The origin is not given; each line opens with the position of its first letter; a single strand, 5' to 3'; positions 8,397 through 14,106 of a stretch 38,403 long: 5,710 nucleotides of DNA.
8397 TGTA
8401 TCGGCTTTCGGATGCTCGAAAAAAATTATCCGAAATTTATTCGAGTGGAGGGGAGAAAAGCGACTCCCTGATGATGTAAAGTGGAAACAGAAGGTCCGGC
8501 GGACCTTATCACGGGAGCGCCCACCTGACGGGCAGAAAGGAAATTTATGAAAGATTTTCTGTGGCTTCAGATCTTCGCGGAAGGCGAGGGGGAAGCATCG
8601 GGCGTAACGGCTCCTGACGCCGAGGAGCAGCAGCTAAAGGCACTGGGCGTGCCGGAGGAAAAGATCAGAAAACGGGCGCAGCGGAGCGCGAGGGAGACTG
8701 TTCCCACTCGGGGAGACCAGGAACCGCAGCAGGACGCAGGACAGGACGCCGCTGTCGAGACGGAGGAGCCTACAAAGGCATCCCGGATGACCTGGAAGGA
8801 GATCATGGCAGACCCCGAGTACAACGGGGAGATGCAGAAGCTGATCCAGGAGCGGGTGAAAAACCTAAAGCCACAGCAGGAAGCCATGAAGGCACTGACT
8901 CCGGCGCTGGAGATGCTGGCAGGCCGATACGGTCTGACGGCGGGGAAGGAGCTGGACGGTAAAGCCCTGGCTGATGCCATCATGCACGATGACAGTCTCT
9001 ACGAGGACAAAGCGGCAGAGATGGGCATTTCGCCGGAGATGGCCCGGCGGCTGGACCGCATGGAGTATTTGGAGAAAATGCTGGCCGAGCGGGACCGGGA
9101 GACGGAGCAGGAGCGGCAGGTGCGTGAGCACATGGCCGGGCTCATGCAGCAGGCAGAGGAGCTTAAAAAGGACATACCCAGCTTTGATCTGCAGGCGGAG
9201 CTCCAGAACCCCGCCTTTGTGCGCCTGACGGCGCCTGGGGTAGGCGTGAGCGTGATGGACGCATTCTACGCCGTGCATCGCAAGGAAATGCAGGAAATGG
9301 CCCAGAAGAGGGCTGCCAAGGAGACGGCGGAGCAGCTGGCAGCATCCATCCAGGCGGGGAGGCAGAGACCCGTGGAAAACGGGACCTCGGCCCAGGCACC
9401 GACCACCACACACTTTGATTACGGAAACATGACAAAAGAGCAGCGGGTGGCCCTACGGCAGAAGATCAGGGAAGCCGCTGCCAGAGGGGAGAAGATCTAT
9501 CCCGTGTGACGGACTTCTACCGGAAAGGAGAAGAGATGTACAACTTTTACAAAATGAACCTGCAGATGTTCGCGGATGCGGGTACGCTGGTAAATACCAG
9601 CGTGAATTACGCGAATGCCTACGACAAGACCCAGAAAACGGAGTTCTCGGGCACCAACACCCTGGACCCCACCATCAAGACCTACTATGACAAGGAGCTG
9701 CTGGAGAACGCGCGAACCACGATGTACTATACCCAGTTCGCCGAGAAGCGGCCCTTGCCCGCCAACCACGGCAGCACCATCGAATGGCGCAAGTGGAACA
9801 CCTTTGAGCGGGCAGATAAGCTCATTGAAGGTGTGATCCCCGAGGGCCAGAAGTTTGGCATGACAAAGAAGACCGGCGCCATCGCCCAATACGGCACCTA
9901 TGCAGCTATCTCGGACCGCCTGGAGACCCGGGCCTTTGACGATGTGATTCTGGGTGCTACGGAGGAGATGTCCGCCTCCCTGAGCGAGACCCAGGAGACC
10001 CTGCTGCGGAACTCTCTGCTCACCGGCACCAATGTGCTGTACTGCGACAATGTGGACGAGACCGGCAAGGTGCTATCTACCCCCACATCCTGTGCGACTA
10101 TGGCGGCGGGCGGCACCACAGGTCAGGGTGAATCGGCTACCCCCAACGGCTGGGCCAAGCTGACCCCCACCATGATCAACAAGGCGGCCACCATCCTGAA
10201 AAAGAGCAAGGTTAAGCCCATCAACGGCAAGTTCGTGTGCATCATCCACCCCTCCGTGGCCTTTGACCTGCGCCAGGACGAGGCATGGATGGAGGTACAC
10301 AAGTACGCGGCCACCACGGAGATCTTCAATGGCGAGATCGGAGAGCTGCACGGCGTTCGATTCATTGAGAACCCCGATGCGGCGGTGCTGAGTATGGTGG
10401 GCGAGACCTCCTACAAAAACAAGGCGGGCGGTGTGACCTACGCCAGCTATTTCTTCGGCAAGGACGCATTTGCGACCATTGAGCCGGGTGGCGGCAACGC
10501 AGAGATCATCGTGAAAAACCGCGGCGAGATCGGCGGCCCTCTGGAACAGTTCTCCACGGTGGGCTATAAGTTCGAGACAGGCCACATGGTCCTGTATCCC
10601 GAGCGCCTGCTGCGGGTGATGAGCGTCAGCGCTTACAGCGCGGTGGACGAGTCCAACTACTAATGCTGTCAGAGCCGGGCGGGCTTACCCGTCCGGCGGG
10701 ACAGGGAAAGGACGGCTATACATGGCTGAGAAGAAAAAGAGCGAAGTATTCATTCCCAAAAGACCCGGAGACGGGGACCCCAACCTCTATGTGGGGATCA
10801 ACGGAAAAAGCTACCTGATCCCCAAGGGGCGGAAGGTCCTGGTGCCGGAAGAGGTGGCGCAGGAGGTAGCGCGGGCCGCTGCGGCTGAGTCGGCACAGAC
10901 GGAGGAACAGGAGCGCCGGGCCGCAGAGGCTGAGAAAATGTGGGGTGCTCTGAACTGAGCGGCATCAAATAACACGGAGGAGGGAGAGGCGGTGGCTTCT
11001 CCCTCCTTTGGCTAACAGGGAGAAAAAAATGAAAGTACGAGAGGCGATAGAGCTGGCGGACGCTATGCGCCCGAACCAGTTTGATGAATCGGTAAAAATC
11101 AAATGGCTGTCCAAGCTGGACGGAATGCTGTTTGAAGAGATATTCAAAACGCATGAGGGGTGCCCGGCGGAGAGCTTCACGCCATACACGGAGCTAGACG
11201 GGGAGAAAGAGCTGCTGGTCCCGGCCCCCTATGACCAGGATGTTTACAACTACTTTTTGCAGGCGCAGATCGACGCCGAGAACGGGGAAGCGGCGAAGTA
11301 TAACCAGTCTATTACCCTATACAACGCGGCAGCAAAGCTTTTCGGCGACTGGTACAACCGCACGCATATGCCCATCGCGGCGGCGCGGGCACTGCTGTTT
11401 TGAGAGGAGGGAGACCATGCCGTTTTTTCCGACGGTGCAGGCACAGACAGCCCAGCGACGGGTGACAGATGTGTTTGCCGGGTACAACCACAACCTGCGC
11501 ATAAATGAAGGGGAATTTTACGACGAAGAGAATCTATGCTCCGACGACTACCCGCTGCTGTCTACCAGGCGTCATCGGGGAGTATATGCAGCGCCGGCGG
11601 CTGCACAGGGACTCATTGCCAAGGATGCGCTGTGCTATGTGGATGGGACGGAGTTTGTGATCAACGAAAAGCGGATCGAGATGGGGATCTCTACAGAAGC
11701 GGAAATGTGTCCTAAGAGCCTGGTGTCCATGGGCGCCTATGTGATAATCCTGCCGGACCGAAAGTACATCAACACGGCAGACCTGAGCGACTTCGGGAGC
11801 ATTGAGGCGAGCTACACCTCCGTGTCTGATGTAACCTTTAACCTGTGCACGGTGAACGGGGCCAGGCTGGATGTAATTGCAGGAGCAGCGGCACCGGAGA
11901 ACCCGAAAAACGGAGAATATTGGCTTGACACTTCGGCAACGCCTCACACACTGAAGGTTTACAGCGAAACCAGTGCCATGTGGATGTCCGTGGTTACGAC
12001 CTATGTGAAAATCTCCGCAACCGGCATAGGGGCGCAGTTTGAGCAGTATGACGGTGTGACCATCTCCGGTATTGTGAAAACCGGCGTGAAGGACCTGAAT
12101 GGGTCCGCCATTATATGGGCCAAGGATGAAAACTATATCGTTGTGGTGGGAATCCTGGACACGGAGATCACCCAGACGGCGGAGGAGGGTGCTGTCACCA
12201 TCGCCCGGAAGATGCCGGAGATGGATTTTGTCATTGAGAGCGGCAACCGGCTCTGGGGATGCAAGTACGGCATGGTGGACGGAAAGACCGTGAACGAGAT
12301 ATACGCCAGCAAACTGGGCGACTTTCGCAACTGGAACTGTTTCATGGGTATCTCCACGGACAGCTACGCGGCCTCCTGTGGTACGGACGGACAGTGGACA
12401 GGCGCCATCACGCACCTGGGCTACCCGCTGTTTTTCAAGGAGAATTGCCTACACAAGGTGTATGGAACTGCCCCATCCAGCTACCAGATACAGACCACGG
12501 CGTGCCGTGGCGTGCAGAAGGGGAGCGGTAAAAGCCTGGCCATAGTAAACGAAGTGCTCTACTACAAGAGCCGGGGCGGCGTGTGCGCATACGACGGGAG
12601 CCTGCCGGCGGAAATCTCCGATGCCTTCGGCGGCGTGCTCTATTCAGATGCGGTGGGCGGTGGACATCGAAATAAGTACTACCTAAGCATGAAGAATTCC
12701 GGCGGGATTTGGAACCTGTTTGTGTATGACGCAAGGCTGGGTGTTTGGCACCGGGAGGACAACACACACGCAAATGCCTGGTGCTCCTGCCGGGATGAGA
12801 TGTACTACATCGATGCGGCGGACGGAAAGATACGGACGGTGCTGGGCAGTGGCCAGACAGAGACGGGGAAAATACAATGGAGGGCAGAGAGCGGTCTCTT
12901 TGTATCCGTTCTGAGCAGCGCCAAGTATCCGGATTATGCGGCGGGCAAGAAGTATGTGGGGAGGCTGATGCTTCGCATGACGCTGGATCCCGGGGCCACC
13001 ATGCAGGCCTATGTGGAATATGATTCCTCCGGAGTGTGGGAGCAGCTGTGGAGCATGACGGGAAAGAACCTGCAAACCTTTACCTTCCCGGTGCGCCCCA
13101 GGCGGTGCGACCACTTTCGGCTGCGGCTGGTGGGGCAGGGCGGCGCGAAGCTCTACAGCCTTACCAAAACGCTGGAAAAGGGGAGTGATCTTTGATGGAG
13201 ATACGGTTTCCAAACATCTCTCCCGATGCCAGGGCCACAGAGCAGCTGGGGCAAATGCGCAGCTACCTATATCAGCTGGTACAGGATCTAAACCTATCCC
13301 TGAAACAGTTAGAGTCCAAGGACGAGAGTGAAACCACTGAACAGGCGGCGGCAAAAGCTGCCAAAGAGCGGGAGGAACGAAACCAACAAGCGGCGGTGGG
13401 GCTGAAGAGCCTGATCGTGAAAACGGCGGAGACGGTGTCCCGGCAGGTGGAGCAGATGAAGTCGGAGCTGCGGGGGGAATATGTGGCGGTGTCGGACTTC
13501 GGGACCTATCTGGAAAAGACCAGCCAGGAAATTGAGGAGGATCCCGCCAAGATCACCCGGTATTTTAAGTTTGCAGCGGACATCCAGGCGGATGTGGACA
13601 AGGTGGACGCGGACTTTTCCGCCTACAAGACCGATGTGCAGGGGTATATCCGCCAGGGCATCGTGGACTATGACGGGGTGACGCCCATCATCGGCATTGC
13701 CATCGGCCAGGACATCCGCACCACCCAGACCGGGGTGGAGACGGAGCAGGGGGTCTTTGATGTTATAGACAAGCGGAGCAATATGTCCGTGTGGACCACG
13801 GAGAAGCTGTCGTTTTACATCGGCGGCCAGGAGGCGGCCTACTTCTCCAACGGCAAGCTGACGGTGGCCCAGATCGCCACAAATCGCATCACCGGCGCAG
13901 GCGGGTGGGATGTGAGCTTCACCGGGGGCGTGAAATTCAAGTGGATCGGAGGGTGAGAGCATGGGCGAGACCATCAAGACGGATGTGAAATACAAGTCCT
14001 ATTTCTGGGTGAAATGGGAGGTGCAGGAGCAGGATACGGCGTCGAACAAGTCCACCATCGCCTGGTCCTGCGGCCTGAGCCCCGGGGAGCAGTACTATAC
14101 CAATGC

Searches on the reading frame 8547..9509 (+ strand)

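Call 19: search_protein_families(library=phrogs, proteins=[window:8547-9509:+], max_evalue=0.001)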
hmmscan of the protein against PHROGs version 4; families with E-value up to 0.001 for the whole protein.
window:8547-9509:+ (320 aa): 1 family
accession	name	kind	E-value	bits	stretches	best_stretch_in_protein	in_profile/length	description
phrog_13908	-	unknown function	6.1e-45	154.8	1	6-317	5-290/294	-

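Call 20: search_protein_families(library=pfam, proteins=[window:8547-9509:+], max_evalue=0.001)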
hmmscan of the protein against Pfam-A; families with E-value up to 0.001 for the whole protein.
window:8547-9509:+ (320 aa): 0 families

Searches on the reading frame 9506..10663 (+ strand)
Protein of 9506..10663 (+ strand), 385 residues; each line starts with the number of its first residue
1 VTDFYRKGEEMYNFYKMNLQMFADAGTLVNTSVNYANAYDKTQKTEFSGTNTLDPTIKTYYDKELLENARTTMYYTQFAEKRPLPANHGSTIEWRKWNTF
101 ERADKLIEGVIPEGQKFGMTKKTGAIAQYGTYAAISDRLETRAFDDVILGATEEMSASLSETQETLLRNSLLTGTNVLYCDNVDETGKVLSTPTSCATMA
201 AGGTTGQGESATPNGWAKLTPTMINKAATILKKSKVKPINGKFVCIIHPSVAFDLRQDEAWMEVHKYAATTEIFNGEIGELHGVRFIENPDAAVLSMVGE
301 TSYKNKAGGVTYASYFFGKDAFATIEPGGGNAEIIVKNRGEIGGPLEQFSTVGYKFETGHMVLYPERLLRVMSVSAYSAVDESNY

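Call 19: search_protein_families(library=phrogs, proteins=[window:9506-10663:+], max_evalue=0.001)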
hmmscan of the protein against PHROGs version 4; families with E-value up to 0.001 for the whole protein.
window:9506-10663:+ (385 aa): 3 families
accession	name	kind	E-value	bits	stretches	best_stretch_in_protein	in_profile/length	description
phrog_1357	-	head and packaging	1.5e-70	238.9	1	36-380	12-351/356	major head protein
phrog_544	-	head and packaging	3.7e-06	27.6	1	69-284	25-208/282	major head protein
phrog_267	-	head and packaging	1e-05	25.9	1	210-324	179-283/410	major head protein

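Call 20: search_protein_families(library=pfam, proteins=[window:9506-10663:+], max_evalue=0.001)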
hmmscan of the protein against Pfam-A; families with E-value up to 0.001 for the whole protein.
window:9506-10663:+ (385 aa): 2 families
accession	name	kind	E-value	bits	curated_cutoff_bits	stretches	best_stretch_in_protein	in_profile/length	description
PF13252.12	Phage_capsid_3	-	1.2e-05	24.9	23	1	232-297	210-281/376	Phage capsid protein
PF25209.1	Phage_capsid_4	-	0.00012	22.9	27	1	107-304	55-198/262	Phage capsid protein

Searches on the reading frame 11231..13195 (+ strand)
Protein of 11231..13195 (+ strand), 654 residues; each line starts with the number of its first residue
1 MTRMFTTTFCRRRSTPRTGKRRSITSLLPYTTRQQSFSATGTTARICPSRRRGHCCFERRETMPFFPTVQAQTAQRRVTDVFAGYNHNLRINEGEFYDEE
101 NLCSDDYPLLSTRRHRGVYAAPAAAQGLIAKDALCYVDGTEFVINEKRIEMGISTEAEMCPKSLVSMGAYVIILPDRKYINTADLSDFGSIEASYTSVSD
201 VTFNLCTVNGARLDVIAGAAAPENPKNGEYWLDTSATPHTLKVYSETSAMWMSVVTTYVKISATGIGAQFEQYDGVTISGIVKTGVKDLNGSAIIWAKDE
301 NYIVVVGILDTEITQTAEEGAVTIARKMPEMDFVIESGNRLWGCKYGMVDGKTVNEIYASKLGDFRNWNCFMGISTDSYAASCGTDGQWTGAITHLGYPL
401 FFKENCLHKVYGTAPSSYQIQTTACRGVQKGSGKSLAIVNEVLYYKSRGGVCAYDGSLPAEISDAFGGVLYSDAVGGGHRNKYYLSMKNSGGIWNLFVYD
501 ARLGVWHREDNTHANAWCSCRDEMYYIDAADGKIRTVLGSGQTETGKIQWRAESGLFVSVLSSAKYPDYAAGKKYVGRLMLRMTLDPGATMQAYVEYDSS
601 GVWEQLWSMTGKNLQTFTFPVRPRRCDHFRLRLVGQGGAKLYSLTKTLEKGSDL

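Call 19: search_protein_families(library=phrogs, proteins=[window:11231-13195:+], max_evalue=0.001)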
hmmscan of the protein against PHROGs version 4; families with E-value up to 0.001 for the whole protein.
window:11231-13195:+ (654 aa): 1 family
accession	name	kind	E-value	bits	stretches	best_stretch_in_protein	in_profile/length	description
phrog_511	-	head and packaging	3.9e-65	221.7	2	315-654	548-861/862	internal virion protein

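Call 20: search_protein_families(library=pfam, proteins=[window:11231-13195:+], max_evalue=0.001)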
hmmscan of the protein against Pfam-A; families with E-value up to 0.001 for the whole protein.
window:11231-13195:+ (654 aa): 0 families

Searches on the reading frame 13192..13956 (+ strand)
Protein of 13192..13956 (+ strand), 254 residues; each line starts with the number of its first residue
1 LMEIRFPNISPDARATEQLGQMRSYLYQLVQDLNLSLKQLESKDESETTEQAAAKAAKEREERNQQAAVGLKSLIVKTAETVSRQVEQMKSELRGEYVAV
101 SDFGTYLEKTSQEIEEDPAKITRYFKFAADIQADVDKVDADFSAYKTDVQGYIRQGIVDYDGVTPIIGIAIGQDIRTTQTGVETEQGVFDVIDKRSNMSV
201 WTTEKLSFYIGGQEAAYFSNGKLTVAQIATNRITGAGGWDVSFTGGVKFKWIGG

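Call 19: search_protein_families(library=phrogs, proteins=[window:13192-13956:+], max_evalue=0.001)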
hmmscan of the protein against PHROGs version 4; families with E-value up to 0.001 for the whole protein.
window:13192-13956:+ (254 aa): 0 families

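Call 20: search_protein_families(library=pfam, proteins=[window:13192-13956:+], max_evalue=0.001)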
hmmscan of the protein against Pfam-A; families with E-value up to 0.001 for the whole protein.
window:13192-13956:+ (254 aa): 1 family
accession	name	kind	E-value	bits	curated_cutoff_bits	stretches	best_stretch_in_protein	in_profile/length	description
PF00430.23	ATP-synt_B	-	0.00068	20.2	28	0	43-101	64-123/132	ATP synthase B/B' CF(0)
